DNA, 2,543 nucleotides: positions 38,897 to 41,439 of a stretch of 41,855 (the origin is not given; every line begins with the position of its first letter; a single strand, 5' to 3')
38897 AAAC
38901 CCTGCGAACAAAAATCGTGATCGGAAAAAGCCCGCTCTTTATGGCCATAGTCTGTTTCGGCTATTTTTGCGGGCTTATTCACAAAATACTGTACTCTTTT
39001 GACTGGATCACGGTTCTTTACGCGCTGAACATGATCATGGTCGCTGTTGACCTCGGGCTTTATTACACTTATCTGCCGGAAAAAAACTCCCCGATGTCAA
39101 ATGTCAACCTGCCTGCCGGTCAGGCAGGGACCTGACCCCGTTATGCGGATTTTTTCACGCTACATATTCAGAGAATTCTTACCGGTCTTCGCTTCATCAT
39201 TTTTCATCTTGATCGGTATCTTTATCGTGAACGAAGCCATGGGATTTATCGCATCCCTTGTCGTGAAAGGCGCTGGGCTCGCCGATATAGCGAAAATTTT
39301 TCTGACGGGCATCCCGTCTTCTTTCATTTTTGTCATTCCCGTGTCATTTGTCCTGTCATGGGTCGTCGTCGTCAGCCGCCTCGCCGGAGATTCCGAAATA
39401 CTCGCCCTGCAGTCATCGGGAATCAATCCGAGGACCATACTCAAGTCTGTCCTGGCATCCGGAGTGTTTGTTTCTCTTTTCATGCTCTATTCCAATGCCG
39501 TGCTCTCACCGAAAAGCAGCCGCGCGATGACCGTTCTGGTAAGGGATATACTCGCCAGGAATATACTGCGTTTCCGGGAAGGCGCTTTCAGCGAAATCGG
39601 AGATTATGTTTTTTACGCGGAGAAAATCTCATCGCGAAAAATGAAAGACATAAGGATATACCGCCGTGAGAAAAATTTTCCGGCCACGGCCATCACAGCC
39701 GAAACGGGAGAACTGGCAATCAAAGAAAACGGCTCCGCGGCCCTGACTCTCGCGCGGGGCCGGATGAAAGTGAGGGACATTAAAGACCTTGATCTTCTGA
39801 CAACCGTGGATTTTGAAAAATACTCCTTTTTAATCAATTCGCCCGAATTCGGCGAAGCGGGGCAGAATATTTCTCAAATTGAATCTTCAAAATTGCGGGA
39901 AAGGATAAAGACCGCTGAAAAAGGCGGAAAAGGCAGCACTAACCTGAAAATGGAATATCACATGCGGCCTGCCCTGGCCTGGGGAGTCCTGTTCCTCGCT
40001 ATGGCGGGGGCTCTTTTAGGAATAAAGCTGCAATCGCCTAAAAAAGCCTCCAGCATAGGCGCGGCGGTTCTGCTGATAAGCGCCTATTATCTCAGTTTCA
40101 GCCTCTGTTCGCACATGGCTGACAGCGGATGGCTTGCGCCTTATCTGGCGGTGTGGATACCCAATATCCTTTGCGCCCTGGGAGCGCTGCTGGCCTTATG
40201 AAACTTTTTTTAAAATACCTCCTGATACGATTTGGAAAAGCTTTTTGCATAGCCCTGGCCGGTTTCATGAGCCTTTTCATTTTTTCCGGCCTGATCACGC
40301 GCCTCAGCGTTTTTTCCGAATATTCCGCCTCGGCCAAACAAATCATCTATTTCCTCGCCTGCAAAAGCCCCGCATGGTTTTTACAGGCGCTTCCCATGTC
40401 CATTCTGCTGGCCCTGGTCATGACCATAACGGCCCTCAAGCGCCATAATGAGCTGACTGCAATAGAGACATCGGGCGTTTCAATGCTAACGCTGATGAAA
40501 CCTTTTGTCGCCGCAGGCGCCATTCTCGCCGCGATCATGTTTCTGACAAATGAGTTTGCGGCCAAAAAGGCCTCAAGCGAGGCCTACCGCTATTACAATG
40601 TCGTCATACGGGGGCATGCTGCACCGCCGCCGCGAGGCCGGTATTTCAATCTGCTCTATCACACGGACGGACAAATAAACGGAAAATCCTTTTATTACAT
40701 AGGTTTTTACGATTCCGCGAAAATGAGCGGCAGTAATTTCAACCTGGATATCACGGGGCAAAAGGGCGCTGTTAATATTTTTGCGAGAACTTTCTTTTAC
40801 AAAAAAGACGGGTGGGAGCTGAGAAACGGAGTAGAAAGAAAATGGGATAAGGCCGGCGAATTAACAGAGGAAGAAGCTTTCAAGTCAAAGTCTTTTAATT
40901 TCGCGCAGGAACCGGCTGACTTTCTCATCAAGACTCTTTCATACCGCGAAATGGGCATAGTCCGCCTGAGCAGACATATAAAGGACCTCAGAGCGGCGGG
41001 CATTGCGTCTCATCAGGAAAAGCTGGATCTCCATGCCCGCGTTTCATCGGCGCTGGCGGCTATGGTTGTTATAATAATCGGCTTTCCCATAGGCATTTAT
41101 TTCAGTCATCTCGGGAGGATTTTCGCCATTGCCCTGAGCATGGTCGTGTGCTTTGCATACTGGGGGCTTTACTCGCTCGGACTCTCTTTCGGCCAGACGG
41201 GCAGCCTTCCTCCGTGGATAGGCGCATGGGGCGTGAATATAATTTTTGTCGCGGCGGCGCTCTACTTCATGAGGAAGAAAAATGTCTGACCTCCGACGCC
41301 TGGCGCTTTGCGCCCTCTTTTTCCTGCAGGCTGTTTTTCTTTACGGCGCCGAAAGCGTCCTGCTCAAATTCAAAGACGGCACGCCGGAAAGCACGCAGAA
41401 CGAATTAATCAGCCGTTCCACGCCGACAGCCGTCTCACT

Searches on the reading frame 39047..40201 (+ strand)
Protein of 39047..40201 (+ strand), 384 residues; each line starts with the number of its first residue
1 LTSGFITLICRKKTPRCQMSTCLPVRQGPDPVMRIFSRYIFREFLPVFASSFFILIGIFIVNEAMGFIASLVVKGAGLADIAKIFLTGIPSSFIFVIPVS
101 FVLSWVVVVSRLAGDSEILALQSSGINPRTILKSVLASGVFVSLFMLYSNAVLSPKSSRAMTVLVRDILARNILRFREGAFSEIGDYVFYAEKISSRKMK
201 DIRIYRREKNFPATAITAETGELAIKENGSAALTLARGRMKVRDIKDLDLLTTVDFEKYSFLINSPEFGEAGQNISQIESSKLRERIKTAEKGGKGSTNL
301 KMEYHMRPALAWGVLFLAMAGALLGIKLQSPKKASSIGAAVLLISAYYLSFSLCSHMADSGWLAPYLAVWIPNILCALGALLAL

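Call 3: search_protein_families(library=pfam, proteins=[window:39047-40201:+], max_evalue=0.01)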
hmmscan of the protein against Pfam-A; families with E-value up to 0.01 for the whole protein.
window:39047-40201:+ (384 aa): 1 family
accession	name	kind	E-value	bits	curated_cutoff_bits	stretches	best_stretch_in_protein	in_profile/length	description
PF03739.19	LptF_LptG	-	1.2e-66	225.6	27.9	1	38-381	1-348/353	Lipopolysaccharide export system permease LptF/LptG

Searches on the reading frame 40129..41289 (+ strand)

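Call 3: search_protein_families(library=pfam, proteins=[window:40129-41289:+], max_evalue=0.01)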
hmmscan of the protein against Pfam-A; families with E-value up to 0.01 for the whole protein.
window:40129-41289:+ (386 aa): 1 family
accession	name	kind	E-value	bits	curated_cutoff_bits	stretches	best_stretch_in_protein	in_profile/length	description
PF03739.19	LptF_LptG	-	9.9e-64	216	27.9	1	29-383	1-353/353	Lipopolysaccharide export system permease LptF/LptG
